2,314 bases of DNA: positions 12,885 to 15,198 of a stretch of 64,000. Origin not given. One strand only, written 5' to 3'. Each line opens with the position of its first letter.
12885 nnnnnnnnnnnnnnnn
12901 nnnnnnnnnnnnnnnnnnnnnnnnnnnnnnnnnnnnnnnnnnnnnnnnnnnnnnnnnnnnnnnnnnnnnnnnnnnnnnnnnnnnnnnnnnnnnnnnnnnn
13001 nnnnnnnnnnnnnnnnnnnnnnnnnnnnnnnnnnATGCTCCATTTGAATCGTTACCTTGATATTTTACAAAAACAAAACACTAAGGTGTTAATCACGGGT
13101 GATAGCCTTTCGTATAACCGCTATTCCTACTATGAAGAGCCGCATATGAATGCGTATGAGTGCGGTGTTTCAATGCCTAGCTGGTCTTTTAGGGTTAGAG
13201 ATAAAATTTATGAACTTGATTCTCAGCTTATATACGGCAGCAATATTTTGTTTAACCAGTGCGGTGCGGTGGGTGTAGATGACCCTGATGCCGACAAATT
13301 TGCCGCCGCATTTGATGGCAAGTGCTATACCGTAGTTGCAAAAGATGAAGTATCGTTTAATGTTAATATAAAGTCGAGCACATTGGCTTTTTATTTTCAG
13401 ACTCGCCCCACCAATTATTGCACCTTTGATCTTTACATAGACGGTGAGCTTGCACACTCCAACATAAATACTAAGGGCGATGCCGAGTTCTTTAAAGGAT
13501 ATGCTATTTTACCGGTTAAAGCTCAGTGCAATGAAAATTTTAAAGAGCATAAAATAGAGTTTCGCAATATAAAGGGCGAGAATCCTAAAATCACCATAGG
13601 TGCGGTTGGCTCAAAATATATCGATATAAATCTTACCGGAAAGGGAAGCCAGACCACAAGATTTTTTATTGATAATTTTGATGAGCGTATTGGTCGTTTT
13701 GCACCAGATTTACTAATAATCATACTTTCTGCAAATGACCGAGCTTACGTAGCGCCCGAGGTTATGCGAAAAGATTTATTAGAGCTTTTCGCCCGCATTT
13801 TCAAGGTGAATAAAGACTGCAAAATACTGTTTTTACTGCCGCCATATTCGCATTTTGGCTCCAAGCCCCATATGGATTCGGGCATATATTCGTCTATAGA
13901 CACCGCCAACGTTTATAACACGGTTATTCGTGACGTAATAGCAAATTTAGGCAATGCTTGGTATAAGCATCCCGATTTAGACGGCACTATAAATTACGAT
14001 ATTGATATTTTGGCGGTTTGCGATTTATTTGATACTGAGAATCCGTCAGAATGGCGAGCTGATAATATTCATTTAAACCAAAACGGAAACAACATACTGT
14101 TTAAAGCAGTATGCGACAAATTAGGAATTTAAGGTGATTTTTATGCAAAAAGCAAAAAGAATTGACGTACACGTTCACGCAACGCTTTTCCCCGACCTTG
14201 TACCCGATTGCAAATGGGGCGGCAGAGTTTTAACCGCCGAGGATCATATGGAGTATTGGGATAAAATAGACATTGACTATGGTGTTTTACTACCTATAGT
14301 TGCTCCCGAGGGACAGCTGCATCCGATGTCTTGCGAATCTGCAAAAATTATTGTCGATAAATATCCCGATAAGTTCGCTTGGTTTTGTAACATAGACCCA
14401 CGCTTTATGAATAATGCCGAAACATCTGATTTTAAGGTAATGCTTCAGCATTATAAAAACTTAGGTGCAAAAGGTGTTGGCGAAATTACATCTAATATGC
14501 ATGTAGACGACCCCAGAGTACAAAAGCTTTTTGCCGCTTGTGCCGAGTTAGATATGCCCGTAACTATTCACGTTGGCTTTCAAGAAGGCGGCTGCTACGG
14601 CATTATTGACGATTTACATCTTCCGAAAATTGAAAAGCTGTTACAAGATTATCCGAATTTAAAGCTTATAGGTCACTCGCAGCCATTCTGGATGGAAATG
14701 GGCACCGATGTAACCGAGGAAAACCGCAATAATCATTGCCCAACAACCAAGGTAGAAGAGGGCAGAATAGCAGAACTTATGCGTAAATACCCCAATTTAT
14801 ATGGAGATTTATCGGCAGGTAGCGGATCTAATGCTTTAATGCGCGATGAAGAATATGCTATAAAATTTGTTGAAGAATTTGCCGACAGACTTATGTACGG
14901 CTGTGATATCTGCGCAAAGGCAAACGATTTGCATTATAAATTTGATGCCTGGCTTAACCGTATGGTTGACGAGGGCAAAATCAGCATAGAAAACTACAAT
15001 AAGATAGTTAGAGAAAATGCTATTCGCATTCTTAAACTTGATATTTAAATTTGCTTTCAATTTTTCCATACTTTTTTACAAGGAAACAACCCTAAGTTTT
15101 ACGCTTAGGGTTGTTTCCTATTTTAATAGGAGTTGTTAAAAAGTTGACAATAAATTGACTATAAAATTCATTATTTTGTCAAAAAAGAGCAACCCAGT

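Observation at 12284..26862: AraC-linked amino-sugar locus mixing NagA/NagB/GH20 with biosynthetic-type aminotransferases and MocA-family dehydrogenases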

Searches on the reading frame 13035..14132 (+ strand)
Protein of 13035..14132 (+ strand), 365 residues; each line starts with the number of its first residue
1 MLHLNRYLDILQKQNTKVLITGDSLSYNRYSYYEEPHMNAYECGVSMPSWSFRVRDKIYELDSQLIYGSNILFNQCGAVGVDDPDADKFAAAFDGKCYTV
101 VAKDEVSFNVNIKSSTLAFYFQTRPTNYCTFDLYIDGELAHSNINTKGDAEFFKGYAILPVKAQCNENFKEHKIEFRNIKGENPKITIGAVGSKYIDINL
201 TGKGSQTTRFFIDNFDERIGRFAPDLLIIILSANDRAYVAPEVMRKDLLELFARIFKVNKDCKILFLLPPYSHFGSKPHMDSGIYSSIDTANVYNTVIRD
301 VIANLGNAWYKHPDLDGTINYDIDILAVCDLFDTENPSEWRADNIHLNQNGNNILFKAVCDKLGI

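Call 3: search_protein_families(library=pfam, proteins=[window:13035-14132:+])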
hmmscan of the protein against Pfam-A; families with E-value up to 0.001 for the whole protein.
window:13035-14132:+ (365 aa): 1 family
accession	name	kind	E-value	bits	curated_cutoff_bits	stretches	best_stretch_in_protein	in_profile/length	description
PF13472.12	Lipase_GDSL_2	-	4.8e-07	30.9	32.9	1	198-352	36-176/178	GDSL-like Lipase/Acylhydrolase family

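Call 5: search_protein_families(library=ncbifam, proteins=[window:13035-14132:+], max_evalue=0.00001)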
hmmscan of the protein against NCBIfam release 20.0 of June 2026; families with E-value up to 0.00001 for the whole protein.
window:13035-14132:+ (365 aa): 0 families

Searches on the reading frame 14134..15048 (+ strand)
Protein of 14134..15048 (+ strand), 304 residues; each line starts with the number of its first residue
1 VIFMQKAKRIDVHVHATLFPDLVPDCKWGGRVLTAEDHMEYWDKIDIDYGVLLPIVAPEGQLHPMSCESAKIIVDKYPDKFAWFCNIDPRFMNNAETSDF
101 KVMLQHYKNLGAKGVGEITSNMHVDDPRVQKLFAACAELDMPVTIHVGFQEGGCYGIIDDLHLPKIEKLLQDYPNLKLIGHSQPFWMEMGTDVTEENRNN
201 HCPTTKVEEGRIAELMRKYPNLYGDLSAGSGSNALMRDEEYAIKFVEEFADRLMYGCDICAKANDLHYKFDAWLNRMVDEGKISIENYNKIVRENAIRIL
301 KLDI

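Call 3: search_protein_families(library=pfam, proteins=[window:14134-15048:+])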
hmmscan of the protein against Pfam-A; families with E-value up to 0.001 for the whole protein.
window:14134-15048:+ (304 aa): 1 family
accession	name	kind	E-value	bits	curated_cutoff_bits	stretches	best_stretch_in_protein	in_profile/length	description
PF04909.20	Amidohydro_2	-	1.9e-15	57.9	26.4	1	108-302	103-289/289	Amidohydrolase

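Call 5: search_protein_families(library=ncbifam, proteins=[window:14134-15048:+], max_evalue=0.00001)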
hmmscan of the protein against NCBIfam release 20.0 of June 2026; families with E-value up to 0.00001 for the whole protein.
window:14134-15048:+ (304 aa): 0 families
